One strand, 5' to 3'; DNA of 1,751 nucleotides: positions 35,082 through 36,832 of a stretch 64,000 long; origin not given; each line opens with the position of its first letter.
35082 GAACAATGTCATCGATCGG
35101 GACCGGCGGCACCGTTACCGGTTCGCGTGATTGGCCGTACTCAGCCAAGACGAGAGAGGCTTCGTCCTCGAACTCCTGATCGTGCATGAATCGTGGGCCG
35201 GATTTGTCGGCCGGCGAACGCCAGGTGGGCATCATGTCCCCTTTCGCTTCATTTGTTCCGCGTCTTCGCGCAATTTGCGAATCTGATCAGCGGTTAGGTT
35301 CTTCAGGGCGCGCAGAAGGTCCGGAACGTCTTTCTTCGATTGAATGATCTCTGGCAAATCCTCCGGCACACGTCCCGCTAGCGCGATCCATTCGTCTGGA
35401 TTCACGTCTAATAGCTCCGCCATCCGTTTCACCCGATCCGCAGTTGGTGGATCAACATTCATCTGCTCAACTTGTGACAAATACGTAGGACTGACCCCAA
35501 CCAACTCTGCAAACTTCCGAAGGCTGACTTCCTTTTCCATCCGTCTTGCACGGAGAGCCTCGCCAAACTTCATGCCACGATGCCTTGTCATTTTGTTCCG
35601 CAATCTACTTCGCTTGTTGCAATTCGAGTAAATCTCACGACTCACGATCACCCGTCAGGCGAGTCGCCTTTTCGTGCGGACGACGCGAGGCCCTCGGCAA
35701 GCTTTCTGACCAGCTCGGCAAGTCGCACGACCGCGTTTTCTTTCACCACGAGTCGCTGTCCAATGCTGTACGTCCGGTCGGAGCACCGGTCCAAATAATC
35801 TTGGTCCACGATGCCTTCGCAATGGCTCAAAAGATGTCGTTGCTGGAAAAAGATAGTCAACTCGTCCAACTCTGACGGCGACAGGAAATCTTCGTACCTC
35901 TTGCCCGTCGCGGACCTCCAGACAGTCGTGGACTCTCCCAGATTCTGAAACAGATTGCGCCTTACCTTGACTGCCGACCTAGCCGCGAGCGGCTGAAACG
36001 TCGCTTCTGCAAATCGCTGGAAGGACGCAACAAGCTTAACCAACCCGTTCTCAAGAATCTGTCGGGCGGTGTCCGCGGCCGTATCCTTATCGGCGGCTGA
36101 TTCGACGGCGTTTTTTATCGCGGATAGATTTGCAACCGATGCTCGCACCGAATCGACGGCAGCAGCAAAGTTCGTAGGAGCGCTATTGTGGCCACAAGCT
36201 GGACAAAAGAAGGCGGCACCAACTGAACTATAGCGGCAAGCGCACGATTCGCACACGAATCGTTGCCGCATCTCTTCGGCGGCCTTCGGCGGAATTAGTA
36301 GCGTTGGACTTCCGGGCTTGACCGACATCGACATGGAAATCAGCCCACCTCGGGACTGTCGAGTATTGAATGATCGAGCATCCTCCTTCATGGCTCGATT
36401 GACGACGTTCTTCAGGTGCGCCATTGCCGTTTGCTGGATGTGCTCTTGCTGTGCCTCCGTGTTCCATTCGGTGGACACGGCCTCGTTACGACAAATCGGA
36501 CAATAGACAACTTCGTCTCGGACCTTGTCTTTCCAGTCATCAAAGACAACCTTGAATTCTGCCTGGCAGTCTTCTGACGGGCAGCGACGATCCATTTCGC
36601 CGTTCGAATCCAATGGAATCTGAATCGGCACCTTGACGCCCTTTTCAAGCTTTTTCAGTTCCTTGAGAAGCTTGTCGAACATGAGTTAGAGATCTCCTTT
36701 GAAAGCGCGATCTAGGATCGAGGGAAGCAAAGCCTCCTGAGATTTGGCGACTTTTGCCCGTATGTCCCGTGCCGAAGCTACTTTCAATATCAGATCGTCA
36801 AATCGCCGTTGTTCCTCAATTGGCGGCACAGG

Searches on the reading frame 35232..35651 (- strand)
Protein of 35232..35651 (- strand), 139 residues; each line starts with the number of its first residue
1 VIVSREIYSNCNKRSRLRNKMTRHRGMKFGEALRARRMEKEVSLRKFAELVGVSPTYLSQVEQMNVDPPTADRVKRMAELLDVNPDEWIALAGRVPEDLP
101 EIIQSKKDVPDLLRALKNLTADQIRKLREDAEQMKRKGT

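Call 3: search_protein_families(library=pfam, proteins=[window:35232-35651:-], max_evalue=0.01)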
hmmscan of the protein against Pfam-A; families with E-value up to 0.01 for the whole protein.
window:35232-35651:- (139 aa): 5 families
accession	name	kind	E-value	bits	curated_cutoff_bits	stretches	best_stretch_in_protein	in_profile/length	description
PF13560.12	HTH_31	-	3.2e-12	47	27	1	29-88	2-61/64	Helix-turn-helix domain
PF01381.28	HTH_3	-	7.8e-12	45.5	23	1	33-88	1-55/55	Helix-turn-helix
PF12844.13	HTH_19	-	7.7e-08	32.6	30.2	1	30-93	1-63/64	Helix-turn-helix domain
PF13413.12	HTH_25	-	0.00013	22.2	24.6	1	33-87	2-61/62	Helix-turn-helix domain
PF13443.12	HTH_26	-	0.0014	19.3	22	0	35-87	4-56/63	Cro/C1-type HTH DNA-binding domain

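Call 4: search_protein_families(library=padloc, proteins=[window:35232-35651:-], max_evalue=0.01)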
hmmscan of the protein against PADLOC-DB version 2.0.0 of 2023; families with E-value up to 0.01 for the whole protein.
window:35232-35651:- (139 aa): 11 families
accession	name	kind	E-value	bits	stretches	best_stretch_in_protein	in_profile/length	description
PDLC04142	capH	-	1.5e-11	43.3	1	26-138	4-102/103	capH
PDLC02926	HTH_VI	-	1.1e-09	36.4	1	29-85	2-57/92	-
PDLC03665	Control_protein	-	1.8e-05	22.9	1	27-87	7-67/77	control protein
PDLC03947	RmrA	-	1.9e-05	21.7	1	25-83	8-65/383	-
PDLC03312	MTase_II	-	0.00038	16.2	1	28-106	60-137/1344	Type II methyltransferase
PDLC03943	RmrA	-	0.001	16.2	1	30-87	4-60/370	-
PDLC03954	RmrA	-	0.0025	14.8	1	30-86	12-67/380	-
PDLC03664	Control_protein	-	0.003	16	1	27-87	12-71/74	control protein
PDLC03946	RmrA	-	0.0036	14.1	1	32-83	6-56/357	-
PDLC03949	RmrA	-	0.0049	13.8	1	33-84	7-57/363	-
PDLC03955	RmrA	-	0.005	14.1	1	30-91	26-81/371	-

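Call 5: search_protein_families(library=ncbifam, proteins=[window:35232-35651:-], max_evalue=0.01)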
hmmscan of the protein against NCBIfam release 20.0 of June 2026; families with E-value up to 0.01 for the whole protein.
window:35232-35651:- (139 aa): 10 families
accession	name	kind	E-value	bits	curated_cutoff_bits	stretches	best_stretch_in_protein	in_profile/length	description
NF041951.1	phage_RstR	subfamily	8.8e-06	26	80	1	27-89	1-62/108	RstR family transcriptional repressor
NF003162.0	PRK04140.1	equivalog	0.00021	20.4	263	1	30-93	128-190/317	transcriptional regulator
NF038139.1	Reg_Aceta_RamB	equivalog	0.00022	20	700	1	30-85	4-58/465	acetate metabolism transcriptional regulator RamB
NF046032.1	TransRegSlrRBacil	equivalog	0.00028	21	250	1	30-87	3-60/149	HTH-type transcriptional regulator SlrR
NF007257.0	PRK09706.1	subfamily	0.00032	20.5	101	1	28-91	5-66/135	transcriptional repressor DicA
NF006015.0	PRK08154.1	subfamily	0.00045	19.5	204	1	26-136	28-127/314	anaerobic benzoate catabolism transcriptional regulator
NF041493.1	MobT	equivalog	0.0022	16.8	600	1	33-90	1-58/383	MobT family relaxase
NF007408.0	PRK09943.1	equivalog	0.0043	16.6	211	1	25-81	4-59/185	HTH-type transcriptional regulator PuuR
TIGR02607.1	antidote_HigA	equivalog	0.0047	16.7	47.7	1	27-91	5-69/81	HigA family addiction module antitoxin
TIGR03070.1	couple_hipB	subfamily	0.005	16.8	71.65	1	28-63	2-37/58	type II toxin-antitoxin system Y4mF family antitoxin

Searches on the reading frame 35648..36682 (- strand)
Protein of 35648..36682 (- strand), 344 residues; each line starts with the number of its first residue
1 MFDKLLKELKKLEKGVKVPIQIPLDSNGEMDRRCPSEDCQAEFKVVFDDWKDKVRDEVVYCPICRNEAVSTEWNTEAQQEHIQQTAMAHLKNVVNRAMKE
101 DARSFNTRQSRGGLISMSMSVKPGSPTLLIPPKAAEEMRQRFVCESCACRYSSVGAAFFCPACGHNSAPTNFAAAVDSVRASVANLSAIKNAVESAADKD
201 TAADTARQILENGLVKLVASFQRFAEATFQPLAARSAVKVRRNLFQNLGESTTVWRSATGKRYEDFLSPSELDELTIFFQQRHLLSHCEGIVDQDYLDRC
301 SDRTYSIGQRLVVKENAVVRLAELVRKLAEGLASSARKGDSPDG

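Call 3: search_protein_families(library=pfam, proteins=[window:35648-36682:-], max_evalue=0.01)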
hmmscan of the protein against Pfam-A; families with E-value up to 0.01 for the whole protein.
window:35648-36682:- (344 aa): 0 families

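Call 4: search_protein_families(library=padloc, proteins=[window:35648-36682:-], max_evalue=0.01)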
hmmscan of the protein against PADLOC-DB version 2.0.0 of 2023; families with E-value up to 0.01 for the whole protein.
window:35648-36682:- (344 aa): 1 family
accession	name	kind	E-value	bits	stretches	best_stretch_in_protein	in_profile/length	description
PDLC04447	PDC-M14A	-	8.5e-14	50.2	1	16-166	4-150/152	-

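Call 5: search_protein_families(library=ncbifam, proteins=[window:35648-36682:-], max_evalue=0.01)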
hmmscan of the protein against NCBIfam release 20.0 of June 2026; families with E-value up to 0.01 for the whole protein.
window:35648-36682:- (344 aa): 1 family
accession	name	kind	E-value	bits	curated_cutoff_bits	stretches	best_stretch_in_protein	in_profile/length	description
NF001646.0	PRK00420.1-3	equivalog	0.0028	17.9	117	0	55-92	33-77/117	hypothetical protein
